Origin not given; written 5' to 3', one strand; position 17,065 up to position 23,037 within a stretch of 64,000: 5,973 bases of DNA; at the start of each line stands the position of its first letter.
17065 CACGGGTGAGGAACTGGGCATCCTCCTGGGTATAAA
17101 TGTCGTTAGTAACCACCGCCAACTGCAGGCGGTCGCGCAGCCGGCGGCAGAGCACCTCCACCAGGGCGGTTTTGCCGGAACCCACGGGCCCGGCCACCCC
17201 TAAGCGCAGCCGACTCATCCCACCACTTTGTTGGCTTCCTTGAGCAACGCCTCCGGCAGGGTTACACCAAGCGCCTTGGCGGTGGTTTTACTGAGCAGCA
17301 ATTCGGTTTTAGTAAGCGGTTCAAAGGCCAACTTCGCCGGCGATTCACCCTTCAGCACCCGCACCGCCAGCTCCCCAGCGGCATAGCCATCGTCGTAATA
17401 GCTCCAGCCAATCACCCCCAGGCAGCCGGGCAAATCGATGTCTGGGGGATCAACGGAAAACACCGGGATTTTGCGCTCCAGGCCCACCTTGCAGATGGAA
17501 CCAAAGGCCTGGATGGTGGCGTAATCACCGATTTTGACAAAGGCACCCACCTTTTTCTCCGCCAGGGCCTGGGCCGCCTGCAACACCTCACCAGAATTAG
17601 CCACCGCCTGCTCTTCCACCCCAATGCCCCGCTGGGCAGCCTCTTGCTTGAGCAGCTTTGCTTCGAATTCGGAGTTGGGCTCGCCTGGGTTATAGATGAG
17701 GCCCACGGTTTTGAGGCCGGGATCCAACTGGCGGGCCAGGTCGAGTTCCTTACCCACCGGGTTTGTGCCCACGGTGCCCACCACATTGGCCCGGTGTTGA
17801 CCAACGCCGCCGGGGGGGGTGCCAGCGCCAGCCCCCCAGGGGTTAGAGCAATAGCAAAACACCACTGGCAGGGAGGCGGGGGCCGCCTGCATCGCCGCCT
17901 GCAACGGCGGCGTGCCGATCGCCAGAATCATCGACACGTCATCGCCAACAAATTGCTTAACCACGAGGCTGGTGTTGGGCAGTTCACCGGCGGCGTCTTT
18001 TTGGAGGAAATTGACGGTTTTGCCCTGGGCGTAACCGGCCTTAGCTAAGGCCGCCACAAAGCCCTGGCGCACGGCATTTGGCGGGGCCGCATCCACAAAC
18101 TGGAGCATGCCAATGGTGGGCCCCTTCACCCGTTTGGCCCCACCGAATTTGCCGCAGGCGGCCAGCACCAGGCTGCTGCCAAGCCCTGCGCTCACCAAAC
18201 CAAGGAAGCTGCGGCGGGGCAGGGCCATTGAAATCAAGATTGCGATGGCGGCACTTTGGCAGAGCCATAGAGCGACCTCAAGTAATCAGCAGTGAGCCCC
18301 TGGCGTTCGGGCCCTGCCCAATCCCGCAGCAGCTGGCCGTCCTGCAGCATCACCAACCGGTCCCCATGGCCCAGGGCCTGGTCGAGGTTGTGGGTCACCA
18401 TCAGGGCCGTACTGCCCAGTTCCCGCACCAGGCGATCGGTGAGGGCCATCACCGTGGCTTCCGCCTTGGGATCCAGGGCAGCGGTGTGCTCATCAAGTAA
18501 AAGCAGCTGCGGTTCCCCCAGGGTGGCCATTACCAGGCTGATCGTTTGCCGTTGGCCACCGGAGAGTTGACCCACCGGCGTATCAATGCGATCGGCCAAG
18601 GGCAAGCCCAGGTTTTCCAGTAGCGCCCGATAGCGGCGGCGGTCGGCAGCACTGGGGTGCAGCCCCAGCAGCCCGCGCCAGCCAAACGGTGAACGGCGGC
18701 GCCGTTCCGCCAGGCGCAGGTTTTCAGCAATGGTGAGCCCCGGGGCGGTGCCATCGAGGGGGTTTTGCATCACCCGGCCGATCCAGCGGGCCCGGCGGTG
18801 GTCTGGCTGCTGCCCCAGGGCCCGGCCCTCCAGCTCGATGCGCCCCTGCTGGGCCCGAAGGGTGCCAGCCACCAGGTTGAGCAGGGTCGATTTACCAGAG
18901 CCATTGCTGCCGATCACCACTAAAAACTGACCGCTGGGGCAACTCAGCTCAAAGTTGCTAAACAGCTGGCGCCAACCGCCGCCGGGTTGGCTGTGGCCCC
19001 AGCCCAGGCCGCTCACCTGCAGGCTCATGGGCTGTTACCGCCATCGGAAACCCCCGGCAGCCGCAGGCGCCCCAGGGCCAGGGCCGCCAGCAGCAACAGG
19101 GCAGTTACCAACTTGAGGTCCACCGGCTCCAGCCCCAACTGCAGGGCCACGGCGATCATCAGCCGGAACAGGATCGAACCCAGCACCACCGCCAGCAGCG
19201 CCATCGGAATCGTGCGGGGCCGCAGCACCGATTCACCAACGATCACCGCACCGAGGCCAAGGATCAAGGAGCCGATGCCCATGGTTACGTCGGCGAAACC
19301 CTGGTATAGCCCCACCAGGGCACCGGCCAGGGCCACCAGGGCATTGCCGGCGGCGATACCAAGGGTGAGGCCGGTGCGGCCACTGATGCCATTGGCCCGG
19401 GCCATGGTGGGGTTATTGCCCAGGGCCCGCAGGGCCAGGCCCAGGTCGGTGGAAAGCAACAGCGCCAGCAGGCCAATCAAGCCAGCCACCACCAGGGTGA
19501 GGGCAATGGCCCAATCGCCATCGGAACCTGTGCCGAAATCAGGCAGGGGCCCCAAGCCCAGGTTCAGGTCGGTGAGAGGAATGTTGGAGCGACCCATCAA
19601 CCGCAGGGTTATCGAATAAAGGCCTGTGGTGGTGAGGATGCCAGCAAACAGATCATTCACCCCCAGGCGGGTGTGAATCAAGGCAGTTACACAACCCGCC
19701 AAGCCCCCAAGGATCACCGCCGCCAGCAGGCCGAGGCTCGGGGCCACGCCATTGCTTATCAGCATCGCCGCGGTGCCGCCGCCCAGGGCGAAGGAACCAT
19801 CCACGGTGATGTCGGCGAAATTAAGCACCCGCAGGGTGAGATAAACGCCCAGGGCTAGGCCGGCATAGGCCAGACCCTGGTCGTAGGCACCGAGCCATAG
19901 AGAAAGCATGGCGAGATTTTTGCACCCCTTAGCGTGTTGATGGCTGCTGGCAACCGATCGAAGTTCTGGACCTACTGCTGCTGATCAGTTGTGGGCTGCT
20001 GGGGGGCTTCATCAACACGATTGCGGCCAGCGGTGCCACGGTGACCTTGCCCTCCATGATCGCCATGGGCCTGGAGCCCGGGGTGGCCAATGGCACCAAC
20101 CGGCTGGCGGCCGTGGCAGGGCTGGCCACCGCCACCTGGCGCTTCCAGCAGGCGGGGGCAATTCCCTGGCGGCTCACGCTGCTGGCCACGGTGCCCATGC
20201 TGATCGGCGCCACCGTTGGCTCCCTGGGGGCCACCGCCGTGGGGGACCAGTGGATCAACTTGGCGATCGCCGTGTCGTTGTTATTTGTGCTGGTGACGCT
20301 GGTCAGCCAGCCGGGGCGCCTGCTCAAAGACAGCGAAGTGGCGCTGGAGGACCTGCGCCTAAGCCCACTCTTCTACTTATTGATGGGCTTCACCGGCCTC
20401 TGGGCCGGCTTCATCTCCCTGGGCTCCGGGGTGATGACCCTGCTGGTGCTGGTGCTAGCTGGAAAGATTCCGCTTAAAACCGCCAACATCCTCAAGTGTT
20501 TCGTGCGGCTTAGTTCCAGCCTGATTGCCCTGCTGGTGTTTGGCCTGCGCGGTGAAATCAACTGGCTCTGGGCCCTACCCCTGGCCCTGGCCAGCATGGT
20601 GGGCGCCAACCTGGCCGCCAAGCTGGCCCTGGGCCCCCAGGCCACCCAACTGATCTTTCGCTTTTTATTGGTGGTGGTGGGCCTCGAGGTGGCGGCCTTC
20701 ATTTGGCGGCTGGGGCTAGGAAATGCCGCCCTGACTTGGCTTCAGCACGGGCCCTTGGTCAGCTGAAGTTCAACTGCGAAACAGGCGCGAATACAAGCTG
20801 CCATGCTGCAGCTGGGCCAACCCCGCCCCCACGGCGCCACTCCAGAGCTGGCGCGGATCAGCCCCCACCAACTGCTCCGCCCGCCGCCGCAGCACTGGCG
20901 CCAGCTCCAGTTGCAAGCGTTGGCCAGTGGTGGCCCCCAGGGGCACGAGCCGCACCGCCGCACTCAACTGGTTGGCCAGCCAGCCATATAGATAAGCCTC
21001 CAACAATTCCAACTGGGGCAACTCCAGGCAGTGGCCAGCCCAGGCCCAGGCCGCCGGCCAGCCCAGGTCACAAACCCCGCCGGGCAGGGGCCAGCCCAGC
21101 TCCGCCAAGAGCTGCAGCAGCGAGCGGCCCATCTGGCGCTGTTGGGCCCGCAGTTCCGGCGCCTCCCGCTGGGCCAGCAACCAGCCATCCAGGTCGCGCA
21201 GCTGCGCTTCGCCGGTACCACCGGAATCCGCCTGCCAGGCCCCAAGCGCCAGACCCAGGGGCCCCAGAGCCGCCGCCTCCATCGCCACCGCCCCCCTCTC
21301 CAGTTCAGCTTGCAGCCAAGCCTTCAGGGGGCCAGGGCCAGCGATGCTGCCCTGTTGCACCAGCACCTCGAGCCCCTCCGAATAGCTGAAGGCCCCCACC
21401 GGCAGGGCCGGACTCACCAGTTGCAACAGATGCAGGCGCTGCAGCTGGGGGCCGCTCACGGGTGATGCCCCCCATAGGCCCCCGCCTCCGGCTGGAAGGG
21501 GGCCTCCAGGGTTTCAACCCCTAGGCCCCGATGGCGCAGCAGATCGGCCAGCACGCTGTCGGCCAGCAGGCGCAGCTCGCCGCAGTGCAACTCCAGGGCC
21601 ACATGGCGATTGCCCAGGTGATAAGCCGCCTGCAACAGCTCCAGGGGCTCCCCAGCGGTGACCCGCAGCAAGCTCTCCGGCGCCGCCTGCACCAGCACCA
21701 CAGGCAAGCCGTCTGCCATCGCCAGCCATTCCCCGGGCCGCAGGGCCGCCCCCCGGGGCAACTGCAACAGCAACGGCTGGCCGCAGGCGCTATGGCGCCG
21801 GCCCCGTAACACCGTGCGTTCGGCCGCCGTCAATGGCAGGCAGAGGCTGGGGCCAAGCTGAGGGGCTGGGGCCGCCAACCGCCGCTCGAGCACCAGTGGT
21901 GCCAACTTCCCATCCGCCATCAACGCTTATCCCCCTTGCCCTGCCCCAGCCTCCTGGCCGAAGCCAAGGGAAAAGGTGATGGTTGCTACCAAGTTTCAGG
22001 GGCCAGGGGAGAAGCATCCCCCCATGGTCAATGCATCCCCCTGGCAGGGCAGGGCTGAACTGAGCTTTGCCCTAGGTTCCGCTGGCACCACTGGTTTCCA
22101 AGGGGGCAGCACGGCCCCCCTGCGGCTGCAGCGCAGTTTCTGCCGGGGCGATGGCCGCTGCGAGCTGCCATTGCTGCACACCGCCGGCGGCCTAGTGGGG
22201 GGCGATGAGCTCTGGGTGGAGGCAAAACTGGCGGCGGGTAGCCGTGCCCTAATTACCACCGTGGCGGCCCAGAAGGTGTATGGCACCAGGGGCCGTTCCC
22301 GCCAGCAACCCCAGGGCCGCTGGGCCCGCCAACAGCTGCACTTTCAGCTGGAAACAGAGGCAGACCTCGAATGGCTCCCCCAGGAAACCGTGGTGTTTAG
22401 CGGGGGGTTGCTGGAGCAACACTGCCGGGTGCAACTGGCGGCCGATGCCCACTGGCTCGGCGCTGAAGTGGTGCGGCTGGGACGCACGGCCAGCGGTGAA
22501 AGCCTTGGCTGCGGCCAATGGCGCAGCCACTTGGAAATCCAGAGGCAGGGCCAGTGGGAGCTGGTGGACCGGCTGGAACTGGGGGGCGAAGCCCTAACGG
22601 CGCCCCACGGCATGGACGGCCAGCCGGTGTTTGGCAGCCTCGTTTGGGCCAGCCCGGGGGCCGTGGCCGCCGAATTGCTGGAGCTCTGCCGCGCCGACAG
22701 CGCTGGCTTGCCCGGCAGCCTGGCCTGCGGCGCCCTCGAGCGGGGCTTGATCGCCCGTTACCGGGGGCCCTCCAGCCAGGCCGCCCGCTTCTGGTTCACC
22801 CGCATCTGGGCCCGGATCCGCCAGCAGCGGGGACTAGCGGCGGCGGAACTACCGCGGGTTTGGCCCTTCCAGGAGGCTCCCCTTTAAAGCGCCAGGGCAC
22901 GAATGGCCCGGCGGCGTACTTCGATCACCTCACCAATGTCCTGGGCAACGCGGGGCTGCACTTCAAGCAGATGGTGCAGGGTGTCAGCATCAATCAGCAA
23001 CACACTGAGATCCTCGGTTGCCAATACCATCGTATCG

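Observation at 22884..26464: Low-GC sensor + MscS-channel operon splits ureD from ureABC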

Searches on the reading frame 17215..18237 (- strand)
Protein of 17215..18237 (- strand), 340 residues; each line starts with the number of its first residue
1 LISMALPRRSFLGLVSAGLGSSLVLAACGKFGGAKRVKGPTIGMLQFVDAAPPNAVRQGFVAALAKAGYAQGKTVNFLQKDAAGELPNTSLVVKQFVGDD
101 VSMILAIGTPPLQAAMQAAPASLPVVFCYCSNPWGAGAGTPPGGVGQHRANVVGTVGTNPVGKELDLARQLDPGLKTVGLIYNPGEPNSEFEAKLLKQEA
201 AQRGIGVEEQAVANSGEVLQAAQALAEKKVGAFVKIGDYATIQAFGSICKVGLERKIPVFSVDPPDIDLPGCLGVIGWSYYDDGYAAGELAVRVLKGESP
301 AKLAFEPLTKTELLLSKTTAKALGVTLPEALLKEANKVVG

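Call 34: search_protein_families(library=pfam, proteins=[window:17215-18237:-], max_evalue=0.0001)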
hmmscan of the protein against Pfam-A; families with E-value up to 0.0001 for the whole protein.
window:17215-18237:- (340 aa): 2 families
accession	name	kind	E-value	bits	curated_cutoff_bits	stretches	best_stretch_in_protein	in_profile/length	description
PF04392.18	ABC_sub_bind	-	1.1e-50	172.9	25.9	1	42-339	2-293/293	ABC transporter substrate binding protein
PF13407.12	Peripla_BP_4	-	7.2e-05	22.9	35.1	0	168-298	115-257/258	Periplasmic binding protein domain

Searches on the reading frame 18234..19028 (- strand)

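Call 34: search_protein_families(library=pfam, proteins=[window:18234-19028:-], max_evalue=0.0001)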
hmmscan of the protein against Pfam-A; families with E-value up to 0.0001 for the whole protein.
window:18234-19028:- (264 aa): 4 families
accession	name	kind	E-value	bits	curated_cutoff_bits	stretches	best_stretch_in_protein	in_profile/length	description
PF00005.33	ABC_tran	-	3.8e-29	102.5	25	1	24-183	2-137/137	ABC transporter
PF13304.12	AAA_21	-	5.7e-09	36.9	27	0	35-53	1-19/304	AAA domain, putative AbiEii toxin, Type IV TA system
PF02463.25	SMC_N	-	7.9e-07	29.2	40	0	32-199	23-185/220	RecF/RecN/SMC N terminal domain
PF13401.12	AAA_22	-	8.7e-05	23.3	27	0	33-152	5-65/130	AAA domain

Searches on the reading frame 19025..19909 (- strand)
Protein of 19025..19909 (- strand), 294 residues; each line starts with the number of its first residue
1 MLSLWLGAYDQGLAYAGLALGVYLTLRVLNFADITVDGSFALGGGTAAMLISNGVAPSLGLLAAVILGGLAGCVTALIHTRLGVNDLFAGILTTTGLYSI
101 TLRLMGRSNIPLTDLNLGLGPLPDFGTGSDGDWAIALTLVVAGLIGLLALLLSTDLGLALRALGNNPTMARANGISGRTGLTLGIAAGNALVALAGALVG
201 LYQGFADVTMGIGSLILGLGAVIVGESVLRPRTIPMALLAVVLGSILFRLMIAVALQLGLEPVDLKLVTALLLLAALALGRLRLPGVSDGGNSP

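Call 34: search_protein_families(library=pfam, proteins=[window:19025-19909:-], max_evalue=0.0001)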
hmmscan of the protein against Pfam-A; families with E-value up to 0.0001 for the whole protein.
window:19025-19909:- (294 aa): 1 family
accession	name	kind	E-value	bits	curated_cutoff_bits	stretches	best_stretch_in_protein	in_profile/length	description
PF02653.21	BPD_transp_2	-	2.9e-18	66.4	26.8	1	13-275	10-267/269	Branched-chain amino acid transport system / permease component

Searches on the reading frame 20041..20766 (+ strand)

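Call 3: search_protein_families(library=pfam, proteins=[window:20041-20766:+], max_evalue=0.01)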
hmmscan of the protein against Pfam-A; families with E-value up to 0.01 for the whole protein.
window:20041-20766:+ (241 aa): 1 family
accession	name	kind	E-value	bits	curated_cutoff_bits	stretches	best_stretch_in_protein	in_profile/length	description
PF01925.25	TauE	-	2.1e-29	103.3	32.6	1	2-216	23-236/237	Sulfite exporter TauE/SafE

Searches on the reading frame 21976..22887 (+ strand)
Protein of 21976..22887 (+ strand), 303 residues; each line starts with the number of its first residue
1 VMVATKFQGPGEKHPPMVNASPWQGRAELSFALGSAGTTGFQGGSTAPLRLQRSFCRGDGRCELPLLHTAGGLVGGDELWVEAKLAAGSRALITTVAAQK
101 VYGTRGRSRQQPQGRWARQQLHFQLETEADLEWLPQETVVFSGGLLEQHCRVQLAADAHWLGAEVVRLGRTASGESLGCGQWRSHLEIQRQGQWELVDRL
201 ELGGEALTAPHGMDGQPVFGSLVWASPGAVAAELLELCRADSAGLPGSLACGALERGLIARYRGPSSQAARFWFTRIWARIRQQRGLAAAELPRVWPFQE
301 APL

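Call 3: search_protein_families(library=pfam, proteins=[window:21976-22887:+], max_evalue=0.01)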
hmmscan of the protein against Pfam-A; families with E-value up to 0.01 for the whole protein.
window:21976-22887:+ (303 aa): 1 family
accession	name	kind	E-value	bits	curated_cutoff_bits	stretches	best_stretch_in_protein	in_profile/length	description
PF01774.22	UreD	-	2e-50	172.1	27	1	66-268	2-200/201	UreD urease accessory protein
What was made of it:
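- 21976..22887 (+): ureD, the left flank. Call 3 (UreD, E 2e-50).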

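Call 4: search_protein_families(library=ncbifam, proteins=[window:21976-22887:+], max_evalue=0.01)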
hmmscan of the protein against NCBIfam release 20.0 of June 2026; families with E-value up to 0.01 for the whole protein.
window:21976-22887:+ (303 aa): 0 families

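Call 12: find_related_loci(query=window:21976-22887:+, collection=genome_contigs, flank=8000)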
Query window:21976-22887:+ (303 aa) in genome_contigs; peptide patterns used: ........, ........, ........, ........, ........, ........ (x = any residue, [..] = any of these).
96 stretches matched a pattern; 36 encode a relative of the query (tblastn E <= 1e-3); 36 distinct loci.
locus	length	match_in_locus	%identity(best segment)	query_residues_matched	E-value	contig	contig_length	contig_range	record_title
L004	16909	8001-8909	95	1-303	0e+0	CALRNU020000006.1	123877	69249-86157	MAG: Synechococcus sp. UW140 isolate JJ-LAS39-17-1-mx-bin634 genome assembly, contig: JJ-LAS39-17-C13, whole genome shot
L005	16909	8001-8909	89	1-303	1e-173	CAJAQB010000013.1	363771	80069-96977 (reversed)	MAG: Synechococcus lacustris isolate Loc090721-5m_bin-503 genome assembly, contig: bin-503:13/23, whole genome shotgun s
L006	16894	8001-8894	67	8-303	9e-126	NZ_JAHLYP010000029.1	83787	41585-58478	Synechococcus sp. CS-1332 k141_16498, whole genome shotgun sequence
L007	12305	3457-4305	70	22-302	6e-125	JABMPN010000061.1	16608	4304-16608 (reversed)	MAG: Cyanobacteria bacterium bin.51 k141_2332964, whole genome shotgun sequence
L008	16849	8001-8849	69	23-303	8e-124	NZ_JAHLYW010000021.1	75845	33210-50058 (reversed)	Synechococcus sp. CS-1325 k141_8501, whole genome shotgun sequence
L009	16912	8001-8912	66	7-303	9e-124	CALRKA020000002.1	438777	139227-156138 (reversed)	MAG: Tabrizicola sp. YIM 78059 isolate JJ-CU23-05-2-m1-bin221 genome assembly, contig: JJ-NR103-41-C13, whole genome sho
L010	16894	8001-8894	66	8-303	1e-123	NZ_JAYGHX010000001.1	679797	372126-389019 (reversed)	Cyanobium gracile UHCC 0139 00001679797, whole genome shotgun sequence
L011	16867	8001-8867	68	17-303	3e-123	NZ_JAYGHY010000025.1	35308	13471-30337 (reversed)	Cyanobium gracile UHCC 0281 NODE_41_length_35308_cov_18.660385, whole genome shotgun sequence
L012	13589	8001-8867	69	17-303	4e-123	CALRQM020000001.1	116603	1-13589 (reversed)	MAG: Bordetella parapertussis isolate JJ-CU23-05-5-mx-bin504 genome assembly, contig: JJ-NR103-41-C89, whole genome shot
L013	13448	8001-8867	69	17-303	3e-123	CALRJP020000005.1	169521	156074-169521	MAG: Rhizobium sp. Q54 isolate JJ-DHS19-233-1-mx-bin515 genome assembly, contig: JJ-OR12-02-C55, whole genome shotgun se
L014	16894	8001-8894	66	8-303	7e-123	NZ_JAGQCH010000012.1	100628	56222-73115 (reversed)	Cyanobium sp. Cruz CV13-4-11 CV13-4-11-C12, whole genome shotgun sequence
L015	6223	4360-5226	68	17-303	7e-123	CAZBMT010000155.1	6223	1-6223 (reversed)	MAG TPA_asm: uncultured Cyanobium sp. isolate SRP242652_co1_7 genome assembly, contig: NODE_10787_length_6223_cov_12.183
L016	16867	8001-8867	69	17-303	5e-123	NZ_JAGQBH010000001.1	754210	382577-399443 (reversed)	Cyanobium sp. N.Huapi 1H5 Nhuapi-1H5-C1, whole genome shotgun sequence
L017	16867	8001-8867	68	17-303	1e-122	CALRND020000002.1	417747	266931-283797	MAG: Synechococcus sp. UW140 isolate JJ-L4C1C4A3-408-1-m1-bin302 genome assembly, contig: JJ-L4C1C4A3-408-C2, whole geno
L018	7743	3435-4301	69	17-303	2e-122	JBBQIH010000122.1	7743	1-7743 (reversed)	MAG: Cyanobacteriota bacterium isolate Co_metawrap_826 Cmw_826_k141_15462004_length_7743_cov_7.9042, whole genome shotgu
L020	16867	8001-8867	68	17-303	3e-122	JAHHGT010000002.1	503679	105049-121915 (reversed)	MAG: Aphanothece saxicola GSE-SYN-MK-01-06B scaffold_10_c1, whole genome shotgun sequence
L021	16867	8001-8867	68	17-303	2e-122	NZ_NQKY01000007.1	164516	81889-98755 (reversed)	Synechococcus sp. BO 8801 NODE_10+_length_164516_cov_19.2229, whole genome shotgun sequence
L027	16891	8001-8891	65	10-302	1e-120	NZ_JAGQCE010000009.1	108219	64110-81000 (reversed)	Synechococcus sp. Cruz-7E5 Cruz-7E5-C9, whole genome shotgun sequence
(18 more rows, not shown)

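Call 33: search_protein_families(library=pfam, proteins=[L012:8906-9646:+, L020:11983-13671:+, L010:9937-12063:+, L016:9581-10453:+, L017:10655-11233:+, L007:4318-5853:-, L008:10587-11912:-, L027:10011-10745:+, L008:8905-10632:+, L021:12651-14528:-], max_evalue=0.001)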
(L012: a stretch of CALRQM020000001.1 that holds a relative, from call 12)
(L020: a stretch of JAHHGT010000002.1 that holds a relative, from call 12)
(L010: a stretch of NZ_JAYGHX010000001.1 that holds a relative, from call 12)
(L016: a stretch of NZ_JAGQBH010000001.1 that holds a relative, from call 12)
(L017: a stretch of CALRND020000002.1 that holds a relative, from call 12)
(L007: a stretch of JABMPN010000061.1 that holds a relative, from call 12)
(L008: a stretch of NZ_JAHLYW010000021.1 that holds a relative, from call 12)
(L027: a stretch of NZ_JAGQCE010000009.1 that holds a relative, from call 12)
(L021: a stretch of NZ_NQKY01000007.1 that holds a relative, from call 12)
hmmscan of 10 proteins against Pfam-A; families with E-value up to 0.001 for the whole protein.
L012:8906-9646:+ (246 aa): 1 family
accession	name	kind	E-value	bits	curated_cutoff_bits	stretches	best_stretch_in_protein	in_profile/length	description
PF05019.18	Coq4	-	6.7e-17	62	22.9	1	88-234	73-219/221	Coenzyme Q (ubiquinone) biosynthesis protein Coq4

L020:11983-13671:+ (562 aa): 2 families
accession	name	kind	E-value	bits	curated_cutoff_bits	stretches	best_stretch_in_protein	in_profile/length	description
PF00144.29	Beta-lactamase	-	1.6e-59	202.2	27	1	92-420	1-314/329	Beta-lactamase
PF11954.13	DUF3471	-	2.2e-12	47.7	29.3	1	464-552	3-93/103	Domain of unknown function (DUF3471)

L010:9937-12063:+ (708 aa): 2 families
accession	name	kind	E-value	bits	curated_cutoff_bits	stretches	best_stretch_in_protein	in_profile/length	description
PF20990.2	DUF2207_C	-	7.9e-33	114.6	33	1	397-640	6-247/247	Predicted membrane protein (DUF2207) C-terminal domain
PF09972.14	DUF2207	-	4.9e-30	105.4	24.4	1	159-343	2-172/172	Predicted membrane protein (DUF2207) N-terminal domain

L016:9581-10453:+ (290 aa): 1 family
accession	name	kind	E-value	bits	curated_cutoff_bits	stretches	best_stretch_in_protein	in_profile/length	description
PF01925.25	TauE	-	1.6e-42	146.2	32.6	1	48-284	3-235/237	Sulfite exporter TauE/SafE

L017:10655-11233:+ (192 aa): 1 family
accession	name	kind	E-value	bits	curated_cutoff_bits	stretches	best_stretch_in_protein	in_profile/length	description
PF04011.17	LemA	-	1.2e-54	184.6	26.2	1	41-190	1-149/149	LemA family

L007:4318-5853:- (511 aa): 2 families
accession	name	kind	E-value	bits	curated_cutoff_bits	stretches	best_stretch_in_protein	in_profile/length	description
PF13347.12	MFS_2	-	7e-76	255.9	27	1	71-496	2-424/427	MFS/sugar transport protein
PF07690.21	MFS_1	-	1.7e-14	53.9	33.4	1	121-444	51-346/347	Major Facilitator Superfamily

L008:10587-11912:- (441 aa): 3 families
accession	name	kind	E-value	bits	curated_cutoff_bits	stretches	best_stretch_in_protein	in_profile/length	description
PF13602.12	ADH_zinc_N_2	-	7.5e-21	75.9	27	1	304-433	1-134/134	Zinc-binding dehydrogenase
PF08240.17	ADH_N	-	7.6e-17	61.9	23.5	1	135-229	1-102/104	Alcohol dehydrogenase GroES-like domain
PF00107.32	ADH_zinc_N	-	1.8e-14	54.2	31.8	1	273-355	1-91/129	Zinc-binding dehydrogenase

L027:10011-10745:+ (244 aa): 2 families
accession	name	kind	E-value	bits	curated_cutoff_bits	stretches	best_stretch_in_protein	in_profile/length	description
PF02909.22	TetR_C_1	-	1.8e-21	77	21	1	92-228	5-143/146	Tetracyclin repressor-like, C-terminal domain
PF00440.29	TetR_N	-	2.7e-07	30.7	24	1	33-75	2-44/47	Bacterial regulatory proteins, tetR family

L008:8905-10632:+ (575 aa): 3 families
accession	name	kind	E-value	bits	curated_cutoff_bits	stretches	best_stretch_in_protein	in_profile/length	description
PF00916.26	Sulfate_transp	-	2e-82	277.4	23.2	1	30-392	2-377/380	Sulfate permease family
PF01740.26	STAS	-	1.1e-12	48.1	22.6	1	453-546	4-97/106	STAS domain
PF13466.11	STAS_2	-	9.3e-08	32.6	29.2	1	462-540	1-77/80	STAS domain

L021:12651-14528:- (625 aa): 0 families
